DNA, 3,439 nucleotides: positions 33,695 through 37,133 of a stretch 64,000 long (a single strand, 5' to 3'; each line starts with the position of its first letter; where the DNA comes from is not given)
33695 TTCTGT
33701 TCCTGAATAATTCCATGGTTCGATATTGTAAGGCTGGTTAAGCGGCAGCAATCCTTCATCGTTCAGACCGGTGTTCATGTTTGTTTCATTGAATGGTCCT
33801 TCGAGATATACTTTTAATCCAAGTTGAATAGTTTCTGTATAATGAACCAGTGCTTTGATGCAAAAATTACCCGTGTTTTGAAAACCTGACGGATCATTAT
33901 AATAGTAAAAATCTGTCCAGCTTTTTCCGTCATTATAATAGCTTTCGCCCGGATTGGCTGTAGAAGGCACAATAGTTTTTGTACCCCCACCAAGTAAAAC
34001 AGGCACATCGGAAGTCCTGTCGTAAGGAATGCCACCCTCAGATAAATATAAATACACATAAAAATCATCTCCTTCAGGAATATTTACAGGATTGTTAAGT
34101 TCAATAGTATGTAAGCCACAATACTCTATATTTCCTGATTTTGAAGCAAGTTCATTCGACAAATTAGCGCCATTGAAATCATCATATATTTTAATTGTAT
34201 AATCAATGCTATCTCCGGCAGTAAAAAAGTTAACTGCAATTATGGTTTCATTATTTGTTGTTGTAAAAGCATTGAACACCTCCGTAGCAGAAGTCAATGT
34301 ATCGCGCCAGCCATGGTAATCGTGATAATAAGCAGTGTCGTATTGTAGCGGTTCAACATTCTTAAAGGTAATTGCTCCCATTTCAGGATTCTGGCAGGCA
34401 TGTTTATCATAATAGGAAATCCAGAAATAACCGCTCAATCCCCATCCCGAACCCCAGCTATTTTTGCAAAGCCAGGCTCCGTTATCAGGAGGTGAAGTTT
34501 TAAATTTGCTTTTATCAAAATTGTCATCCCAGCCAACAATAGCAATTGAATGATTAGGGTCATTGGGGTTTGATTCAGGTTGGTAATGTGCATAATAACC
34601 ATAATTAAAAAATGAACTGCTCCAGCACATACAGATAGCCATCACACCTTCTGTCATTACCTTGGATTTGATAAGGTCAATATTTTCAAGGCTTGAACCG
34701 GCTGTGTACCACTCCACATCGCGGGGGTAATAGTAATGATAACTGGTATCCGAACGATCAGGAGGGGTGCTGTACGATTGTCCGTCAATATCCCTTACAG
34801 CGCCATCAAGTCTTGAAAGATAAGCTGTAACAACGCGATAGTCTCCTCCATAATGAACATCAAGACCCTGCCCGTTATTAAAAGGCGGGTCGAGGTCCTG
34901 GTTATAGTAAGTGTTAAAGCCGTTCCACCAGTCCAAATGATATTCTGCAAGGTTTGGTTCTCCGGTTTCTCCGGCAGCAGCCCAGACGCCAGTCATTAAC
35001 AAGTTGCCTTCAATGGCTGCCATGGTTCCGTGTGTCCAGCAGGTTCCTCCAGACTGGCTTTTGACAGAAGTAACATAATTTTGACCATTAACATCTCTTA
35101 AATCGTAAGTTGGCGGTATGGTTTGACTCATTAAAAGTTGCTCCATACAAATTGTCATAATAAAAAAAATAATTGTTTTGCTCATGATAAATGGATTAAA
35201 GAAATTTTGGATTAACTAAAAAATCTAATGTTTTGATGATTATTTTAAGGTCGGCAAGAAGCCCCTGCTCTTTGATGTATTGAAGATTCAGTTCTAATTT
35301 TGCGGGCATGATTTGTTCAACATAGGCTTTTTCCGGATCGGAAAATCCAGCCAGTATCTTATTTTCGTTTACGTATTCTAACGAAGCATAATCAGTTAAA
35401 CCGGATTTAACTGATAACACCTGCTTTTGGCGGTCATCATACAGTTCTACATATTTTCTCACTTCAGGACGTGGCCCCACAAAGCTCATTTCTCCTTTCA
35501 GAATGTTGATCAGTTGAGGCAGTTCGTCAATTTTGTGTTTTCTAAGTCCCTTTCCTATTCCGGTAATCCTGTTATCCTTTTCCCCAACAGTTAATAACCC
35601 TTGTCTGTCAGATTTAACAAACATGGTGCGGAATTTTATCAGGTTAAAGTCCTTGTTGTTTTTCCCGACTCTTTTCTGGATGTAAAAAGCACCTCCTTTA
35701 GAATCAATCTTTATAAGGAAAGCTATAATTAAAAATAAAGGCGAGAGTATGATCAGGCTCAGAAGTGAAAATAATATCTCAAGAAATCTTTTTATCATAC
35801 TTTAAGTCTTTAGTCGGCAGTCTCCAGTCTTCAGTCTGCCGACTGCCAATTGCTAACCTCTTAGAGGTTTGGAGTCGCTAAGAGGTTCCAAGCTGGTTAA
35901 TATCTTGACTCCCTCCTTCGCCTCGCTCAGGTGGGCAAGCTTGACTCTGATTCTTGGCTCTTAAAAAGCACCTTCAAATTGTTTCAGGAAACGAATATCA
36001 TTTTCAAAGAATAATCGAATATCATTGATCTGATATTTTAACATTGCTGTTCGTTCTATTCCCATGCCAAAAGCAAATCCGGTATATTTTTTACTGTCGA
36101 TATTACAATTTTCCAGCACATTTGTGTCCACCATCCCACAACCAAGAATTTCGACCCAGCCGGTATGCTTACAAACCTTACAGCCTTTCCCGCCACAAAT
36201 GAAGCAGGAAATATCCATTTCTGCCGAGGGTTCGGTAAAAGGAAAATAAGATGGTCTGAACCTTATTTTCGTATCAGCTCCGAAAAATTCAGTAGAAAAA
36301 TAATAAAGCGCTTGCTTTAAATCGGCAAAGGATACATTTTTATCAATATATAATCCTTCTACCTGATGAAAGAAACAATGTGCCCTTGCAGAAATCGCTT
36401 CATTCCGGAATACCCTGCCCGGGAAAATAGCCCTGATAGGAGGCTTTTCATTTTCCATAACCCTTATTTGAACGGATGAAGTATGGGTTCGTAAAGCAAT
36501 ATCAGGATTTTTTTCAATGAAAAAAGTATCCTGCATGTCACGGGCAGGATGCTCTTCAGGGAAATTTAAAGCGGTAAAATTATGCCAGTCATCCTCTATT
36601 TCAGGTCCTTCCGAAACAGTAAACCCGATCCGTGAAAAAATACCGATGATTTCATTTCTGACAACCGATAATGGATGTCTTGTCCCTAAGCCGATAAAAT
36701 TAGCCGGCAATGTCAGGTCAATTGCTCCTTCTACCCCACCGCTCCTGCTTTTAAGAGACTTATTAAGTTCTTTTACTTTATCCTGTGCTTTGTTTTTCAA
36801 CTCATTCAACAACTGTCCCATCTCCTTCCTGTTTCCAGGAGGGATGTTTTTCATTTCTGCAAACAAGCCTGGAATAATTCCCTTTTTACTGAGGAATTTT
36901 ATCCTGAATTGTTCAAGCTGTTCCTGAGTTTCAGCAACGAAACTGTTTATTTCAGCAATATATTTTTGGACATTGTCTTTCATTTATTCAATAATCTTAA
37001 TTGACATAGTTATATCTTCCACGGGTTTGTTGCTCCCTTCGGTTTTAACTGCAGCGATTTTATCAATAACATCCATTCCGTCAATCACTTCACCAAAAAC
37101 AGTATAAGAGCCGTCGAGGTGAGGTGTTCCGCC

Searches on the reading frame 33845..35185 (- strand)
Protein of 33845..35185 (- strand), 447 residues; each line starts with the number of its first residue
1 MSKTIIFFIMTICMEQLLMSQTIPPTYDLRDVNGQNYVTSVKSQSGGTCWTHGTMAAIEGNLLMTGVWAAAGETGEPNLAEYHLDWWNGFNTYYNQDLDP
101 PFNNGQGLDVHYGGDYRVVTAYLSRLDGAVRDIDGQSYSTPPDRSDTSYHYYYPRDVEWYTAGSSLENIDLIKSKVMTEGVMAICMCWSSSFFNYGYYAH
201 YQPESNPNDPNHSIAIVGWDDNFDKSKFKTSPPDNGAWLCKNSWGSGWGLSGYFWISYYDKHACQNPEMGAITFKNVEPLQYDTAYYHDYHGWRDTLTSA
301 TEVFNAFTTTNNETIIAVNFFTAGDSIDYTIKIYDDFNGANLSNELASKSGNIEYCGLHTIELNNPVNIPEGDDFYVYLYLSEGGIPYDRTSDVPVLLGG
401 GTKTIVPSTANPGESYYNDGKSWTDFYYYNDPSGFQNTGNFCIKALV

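Call 76: find_homologous_proteins(query=window:33845-35185:-, max_evalue=1e-20)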
Query window:33845-35185:- (447 aa): 3757 proteins with E <= 1e-20 among 7089 candidates; the best 120 are listed.
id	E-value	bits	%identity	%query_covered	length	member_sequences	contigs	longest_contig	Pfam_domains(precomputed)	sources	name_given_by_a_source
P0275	0.0e+0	1066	100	100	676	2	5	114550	PF00112.30,PF18560.8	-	-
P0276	0.0e+0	1045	100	98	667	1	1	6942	PF00112.30,PF18560.8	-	-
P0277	0.0e+0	1034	100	97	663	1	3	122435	PF00112.30,PF18560.8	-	-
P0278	0.0e+0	1032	100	97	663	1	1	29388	PF00112.30,PF18560.8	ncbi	-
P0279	0.0e+0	1012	95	100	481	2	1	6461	PF00112.30,PF18560.8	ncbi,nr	ncbi:MAG: hypothetical protein K8R37_14220, partial [Bacteroidales bacterium]|nr:hypothetical protei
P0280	2.1e-275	932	87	100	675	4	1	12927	PF00112.30,PF18560.8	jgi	-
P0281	3.0e-275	931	86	100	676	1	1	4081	PF00112.30,PF18560.8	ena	-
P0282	1.9e-274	929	87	100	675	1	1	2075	PF00112.30,PF18560.8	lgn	-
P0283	1.0e-271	920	86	100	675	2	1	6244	PF00112.30,PF18560.8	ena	-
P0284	1.2e-270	916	85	100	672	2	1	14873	PF00112.30,PF18560.8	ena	-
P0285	1.5e-256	870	83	100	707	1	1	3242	PF00112.30,PF18560.8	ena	-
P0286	5.9e-251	851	78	99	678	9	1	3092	PF00112.30,PF18560.8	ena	-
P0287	2.1e-245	833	79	99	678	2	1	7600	PF00112.30,PF18560.8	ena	-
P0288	2.8e-244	829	76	100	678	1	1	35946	PF00112.30,PF18560.8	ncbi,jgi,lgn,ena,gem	-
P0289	1.1e-241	821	77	99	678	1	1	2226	PF00112.30,PF18560.8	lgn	-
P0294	1.3e-219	748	72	100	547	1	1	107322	PF00112.30,PF18962.8,PF18560.8,PF13860.13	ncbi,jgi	jgi:C1A family cysteine protease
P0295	3.6e-219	746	72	100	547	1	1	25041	PF00112.30,PF18962.8,PF18560.8,PF13860.13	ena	-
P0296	1.5e-218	744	71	100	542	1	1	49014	PF00112.30,PF18962.8,PF18560.8,PF13860.13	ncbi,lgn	-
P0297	3.4e-218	743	71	100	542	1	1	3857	PF00112.30,PF18962.8,PF18560.8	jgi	-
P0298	1.4e-217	741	71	100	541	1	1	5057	PF00112.30,PF18962.8,PF18560.8,PF13860.13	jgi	-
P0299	2.4e-217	740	70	100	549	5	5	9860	PF00112.30,PF18962.8,PF18560.8,PF13860.13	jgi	jgi:C1A family cysteine protease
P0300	9.3e-216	735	70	100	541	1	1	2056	PF00112.30,PF18962.8,PF18560.8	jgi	-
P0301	1.1e-215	735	70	100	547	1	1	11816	PF00112.30,PF18962.8,PF18560.8,PF13860.13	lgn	-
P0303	9.2e-215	732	71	100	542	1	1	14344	PF00112.30,PF18962.8,PF18560.8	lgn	-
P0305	2.4e-213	727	69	99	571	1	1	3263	PF00112.30,PF18962.8,PF18560.8,PF13860.13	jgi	jgi:C1A family cysteine protease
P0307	1.0e-211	722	69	98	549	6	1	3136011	PF00112.30,PF18962.8,PF18560.8,PF13860.13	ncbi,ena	-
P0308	2.4e-211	721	68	100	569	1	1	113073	PF00112.30,PF18962.8,PF18560.8,PF13860.13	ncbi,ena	-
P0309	1.1e-210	718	68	99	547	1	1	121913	PF00112.30,PF18962.8,PF18560.8,PF13860.13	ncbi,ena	-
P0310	2.2e-210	718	68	100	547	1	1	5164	PF00112.30,PF13585.13,PF18962.8,PF18560.8,PF13860.13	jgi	jgi:C1A family cysteine protease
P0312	1.4e-209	715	68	99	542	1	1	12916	PF00112.30,PF18962.8,PF18560.8,PF13860.13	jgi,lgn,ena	-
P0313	2.6e-209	714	68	100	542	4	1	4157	PF00112.30,PF18962.8,PF18560.8,PF13860.13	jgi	-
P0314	4.5e-209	713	67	100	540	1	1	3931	PF00112.30,PF18962.8,PF18560.8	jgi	-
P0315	3.0e-208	710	68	99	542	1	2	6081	PF00112.30,PF18962.8,PF18560.8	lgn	-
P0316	1.3e-206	705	68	96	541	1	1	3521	PF00112.30,PF18962.8,PF18560.8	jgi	-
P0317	7.9e-206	702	66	100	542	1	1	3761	PF00112.30,PF18962.8,PF18560.8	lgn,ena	-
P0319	2.1e-205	701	67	100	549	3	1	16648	PF00112.30,PF18962.8,PF18560.8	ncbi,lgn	ncbi:MAG: lectin like domain-containing protein [Bacteroidales bacterium]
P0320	2.8e-205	701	65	100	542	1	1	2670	PF00112.30,PF18962.8,PF18560.8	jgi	-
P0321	3.3e-205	700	65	100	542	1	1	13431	PF00112.30,PF18962.8,PF18560.8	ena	-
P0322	3.9e-205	700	68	99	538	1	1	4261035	PF00112.30,PF18962.8,PF18560.8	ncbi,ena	-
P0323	5.0e-205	700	66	100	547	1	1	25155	PF00112.30,PF18962.8,PF18560.8,PF13860.13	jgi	jgi:C1A family cysteine protease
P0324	6.8e-205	699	65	99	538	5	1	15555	PF00112.30,PF18962.8,PF18560.8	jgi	-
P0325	3.3e-204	697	67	100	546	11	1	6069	PF00112.30,PF18962.8,PF18560.8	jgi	jgi:C1A family cysteine protease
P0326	3.4e-204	697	67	100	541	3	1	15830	PF00112.30,PF18962.8,PF18560.8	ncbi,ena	-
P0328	9.6e-204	696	66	100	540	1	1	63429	PF00112.30,PF18962.8,PF18560.8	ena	-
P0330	2.6e-203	694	66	100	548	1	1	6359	PF00112.30,PF18962.8,PF18560.8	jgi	jgi:C1A family cysteine protease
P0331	3.3e-203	694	66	100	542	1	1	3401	PF00112.30,PF18962.8,PF18560.8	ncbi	-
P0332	4.7e-203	693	66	99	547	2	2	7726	PF00112.30,PF18962.8,PF18560.8,PF13860.13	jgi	jgi:C1A family cysteine protease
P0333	9.1e-203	692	66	100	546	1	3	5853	PF00112.30,PF18962.8,PF18560.8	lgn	-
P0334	9.1e-203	692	66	100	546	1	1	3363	PF00112.30,PF18962.8,PF18560.8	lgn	-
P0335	1.1e-202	692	65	100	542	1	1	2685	PF00112.30,PF18962.8,PF18560.8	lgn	-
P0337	1.8e-202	691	67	100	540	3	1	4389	PF00112.30,PF18962.8,PF18560.8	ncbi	-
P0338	3.3e-202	691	66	100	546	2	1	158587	PF00112.30,PF18962.8,PF18560.8,PF13860.13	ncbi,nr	ncbi:MAG: T9SS type A sorting domain-containing protein [Bacteroidetes bacterium]|nr:T9SS type A sor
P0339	6.1e-202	690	66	100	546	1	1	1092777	PF00112.30,PF18962.8,PF18560.8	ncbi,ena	-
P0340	7.5e-202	689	68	95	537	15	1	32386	PF00112.30,PF18962.8,PF18560.8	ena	-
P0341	8.7e-202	689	66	100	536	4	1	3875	PF00112.30,PF18962.8,PF18560.8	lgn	-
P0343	1.9e-201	688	67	100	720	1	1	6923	PF00112.30,PF18962.8,PF18560.8,PF18370.8,PF13860.13,PF00041.28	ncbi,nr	ncbi:MAG: T9SS type A sorting domain-containing protein [Candidatus Cloacimonetes bacterium]|nr:T9SS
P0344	2.4e-201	688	65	99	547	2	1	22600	PF00112.30,PF18962.8,PF18560.8,PF13860.13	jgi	jgi:C1A family cysteine protease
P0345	2.5e-201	688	65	100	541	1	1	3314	PF00112.30,PF18962.8,PF18560.8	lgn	-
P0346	3.6e-201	687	66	100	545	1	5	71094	PF00112.30,PF13585.13,PF18962.8,PF18560.8,PF13860.13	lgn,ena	-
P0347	4.3e-201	687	65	100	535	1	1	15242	PF00112.30,PF18962.8,PF18560.8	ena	-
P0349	1.1e-200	686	65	100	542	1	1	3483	PF00112.30,PF18962.8,PF18560.8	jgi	-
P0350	1.3e-200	685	65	100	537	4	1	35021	PF00112.30,PF18962.8,PF18560.8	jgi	-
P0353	2.6e-199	681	65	98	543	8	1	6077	PF00112.30,PF18962.8,PF18560.8,PF13860.13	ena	-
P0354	2.9e-199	681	66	99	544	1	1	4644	PF00112.30,PF18962.8,PF18560.8,PF13860.13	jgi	jgi:C1A family cysteine protease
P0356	4.3e-199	680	68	95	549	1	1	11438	PF00112.30,PF18962.8,PF18560.8,PF13860.13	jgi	jgi:C1A family cysteine protease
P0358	4.5e-199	680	65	99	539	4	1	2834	PF00112.30,PF18962.8,PF18560.8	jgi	-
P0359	4.7e-199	680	66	99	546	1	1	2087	PF00112.30,PF18962.8,PF18560.8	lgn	-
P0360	5.8e-199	680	65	100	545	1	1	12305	PF00112.30,PF18962.8,PF18560.8,PF13860.13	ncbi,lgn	-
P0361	6.9e-199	680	65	100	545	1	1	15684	PF00112.30,PF18962.8,PF18560.8,PF13860.13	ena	-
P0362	7.7e-199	679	65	100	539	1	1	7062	PF00112.30,PF18962.8,PF18560.8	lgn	-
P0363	8.1e-199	679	65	100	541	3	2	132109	PF00112.30,PF18962.8,PF18560.8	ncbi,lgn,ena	-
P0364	9.1e-199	679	65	99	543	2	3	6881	PF00112.30,PF18962.8,PF18560.8,PF13860.13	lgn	-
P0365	9.8e-199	679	66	99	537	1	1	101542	PF00112.30,PF18962.8,PF18560.8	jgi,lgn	jgi:C1A family cysteine protease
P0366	2.7e-198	678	65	99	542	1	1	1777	PF00112.30,PF18962.8,PF18560.8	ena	-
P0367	3.4e-198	677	65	100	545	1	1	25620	PF00112.30,PF18962.8,PF18560.8,PF13860.13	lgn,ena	-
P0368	4.3e-198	677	64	100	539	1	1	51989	PF00112.30,PF18962.8,PF18560.8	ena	-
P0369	5.7e-198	677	66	99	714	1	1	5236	PF00112.30,PF18962.8,PF18560.8,PF18370.8,PF00041.28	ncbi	-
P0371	7.5e-198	676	67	96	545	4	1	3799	PF00112.30,PF18962.8,PF18560.8,PF13860.13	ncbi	-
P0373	1.1e-197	676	66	96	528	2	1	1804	PF00112.30,PF18962.8,PF18560.8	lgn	-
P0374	1.1e-197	676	66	99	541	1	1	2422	PF00112.30,PF18962.8,PF18560.8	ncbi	-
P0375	1.2e-197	676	68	96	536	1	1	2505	PF00112.30,PF18962.8,PF18560.8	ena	-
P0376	2.0e-197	675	65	100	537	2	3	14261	PF00112.30,PF18962.8,PF18560.8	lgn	-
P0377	2.8e-197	674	67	95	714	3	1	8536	PF00112.30,PF18962.8,PF18560.8,PF00041.28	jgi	-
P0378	2.8e-197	674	65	100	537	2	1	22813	PF00112.30,PF18962.8,PF18560.8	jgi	-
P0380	3.2e-197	674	65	100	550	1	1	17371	PF00112.30,PF18962.8,PF18560.8,PF13860.13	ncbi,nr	ncbi:MAG: lectin like domain-containing protein, partial [Bacteroidales bacterium]|nr:lectin like do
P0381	3.3e-197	674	64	100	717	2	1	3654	PF00112.30,PF13585.13,PF18962.8,PF18560.8,PF18370.8,PF13860.13,PF00041.28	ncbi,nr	ncbi:MAG: T9SS type A sorting domain-containing protein [Candidatus Cloacimonetes bacterium]|nr:T9SS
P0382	4.7e-197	674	65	99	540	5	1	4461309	PF00112.30,PF18962.8,PF18560.8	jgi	jgi:hypothetical protein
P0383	6.5e-197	673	65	100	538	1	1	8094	PF00112.30,PF18962.8,PF18560.8,PF13860.13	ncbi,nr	ncbi:MAG: T9SS type A sorting domain-containing protein [Bacteroidales bacterium]|nr:T9SS type A sor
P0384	1.1e-196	672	64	100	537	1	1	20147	PF00112.30,PF18962.8,PF18560.8,PF13860.13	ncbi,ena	-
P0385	2.3e-196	671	65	99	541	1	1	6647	PF00112.30,PF18962.8,PF18560.8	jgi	-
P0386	3.8e-196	671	66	100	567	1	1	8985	PF00112.30,PF18962.8,PF18560.8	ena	-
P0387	6.0e-196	670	64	99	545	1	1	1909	PF00112.30,PF18962.8,PF18560.8,PF13860.13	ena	-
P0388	6.1e-196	670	64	99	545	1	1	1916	PF00112.30,PF18962.8,PF18560.8,PF13860.13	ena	-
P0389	6.1e-196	670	65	100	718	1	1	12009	PF00112.30,PF18962.8,PF18560.8,PF18370.8,PF13860.13,PF00041.28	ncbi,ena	-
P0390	1.1e-195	669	64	99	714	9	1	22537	PF00112.30,PF18962.8,PF18560.8,PF00041.28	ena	-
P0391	1.4e-195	669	64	99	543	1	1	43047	PF00112.30,PF13585.13,PF18962.8,PF18560.8,PF13860.13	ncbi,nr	ncbi:MAG: T9SS type A sorting domain-containing protein [Bacteroidales bacterium]|nr:T9SS type A sor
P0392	1.6e-195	668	67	94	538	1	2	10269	PF00112.30,PF18962.8,PF18560.8,PF13860.13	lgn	-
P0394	3.3e-195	667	66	96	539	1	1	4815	PF00112.30,PF18962.8,PF18560.8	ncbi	-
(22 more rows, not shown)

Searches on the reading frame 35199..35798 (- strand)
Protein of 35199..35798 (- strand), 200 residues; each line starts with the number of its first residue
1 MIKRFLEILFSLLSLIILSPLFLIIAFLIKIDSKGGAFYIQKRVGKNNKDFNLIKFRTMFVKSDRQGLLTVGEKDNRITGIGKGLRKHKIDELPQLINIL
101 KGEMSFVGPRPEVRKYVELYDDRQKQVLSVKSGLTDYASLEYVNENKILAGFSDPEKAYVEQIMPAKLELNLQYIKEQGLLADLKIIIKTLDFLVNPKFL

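Call 18: search_protein_families(library=pfam, proteins=[window:35199-35798:-], max_evalue=0.001)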
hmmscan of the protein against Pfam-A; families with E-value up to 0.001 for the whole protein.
window:35199-35798:- (200 aa): 1 family
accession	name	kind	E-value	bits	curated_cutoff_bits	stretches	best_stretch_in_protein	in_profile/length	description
PF02397.22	Bac_transf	-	8.3e-57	192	27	1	3-193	1-176/179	Bacterial sugar transferase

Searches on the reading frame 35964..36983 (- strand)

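Call 18: search_protein_families(library=pfam, proteins=[window:35964-36983:-], max_evalue=0.001)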
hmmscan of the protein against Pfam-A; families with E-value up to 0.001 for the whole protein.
window:35964-36983:- (340 aa): 2 families
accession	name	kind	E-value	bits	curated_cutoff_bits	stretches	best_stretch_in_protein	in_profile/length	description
PF01409.25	tRNA-synt_2d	-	4.7e-100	334.6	19.8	1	88-336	2-246/246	tRNA synthetases class II core domain (F)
PF02912.23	Phe_tRNA-synt_N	-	2e-17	63.3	22.3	1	19-79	2-62/69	Aminoacyl tRNA synthetase class II, N-terminal domain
